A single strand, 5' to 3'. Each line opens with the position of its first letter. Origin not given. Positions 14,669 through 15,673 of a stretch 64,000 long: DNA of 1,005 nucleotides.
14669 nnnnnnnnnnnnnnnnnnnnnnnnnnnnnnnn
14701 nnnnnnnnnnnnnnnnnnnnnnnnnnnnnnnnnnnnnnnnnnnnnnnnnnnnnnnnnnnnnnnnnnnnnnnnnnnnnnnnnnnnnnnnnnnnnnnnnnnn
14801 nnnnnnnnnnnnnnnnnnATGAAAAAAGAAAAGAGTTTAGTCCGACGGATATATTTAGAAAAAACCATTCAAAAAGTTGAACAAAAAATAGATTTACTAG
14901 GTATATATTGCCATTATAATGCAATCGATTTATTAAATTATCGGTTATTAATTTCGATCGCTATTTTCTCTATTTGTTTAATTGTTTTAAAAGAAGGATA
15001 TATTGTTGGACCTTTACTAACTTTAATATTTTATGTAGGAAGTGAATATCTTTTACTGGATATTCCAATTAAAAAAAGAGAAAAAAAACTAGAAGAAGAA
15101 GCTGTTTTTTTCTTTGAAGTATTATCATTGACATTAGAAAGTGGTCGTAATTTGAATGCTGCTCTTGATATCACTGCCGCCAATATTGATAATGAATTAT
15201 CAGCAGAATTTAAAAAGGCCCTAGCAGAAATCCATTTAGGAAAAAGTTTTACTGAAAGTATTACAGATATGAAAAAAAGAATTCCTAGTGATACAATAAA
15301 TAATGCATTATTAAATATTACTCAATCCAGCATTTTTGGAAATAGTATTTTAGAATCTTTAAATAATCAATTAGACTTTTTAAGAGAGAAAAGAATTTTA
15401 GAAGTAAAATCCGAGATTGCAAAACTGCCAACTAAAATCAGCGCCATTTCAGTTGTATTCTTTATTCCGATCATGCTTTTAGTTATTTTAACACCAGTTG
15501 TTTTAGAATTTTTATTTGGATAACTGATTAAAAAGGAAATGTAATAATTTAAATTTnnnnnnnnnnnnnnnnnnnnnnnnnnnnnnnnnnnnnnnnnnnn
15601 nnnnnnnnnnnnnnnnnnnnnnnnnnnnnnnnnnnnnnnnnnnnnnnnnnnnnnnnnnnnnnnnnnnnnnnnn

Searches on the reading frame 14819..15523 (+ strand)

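Call 78: search_protein_families(library=pfam, proteins=[window:14819-15523:+], max_evalue=0.001)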
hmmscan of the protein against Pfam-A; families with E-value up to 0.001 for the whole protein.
window:14819-15523:+ (234 aa): 1 family
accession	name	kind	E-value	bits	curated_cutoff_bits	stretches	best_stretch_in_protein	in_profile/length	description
PF00482.28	T2SSF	-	9.9e-17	61.5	25.2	1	98-224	1-124/125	Type II secretion system (T2SS), protein F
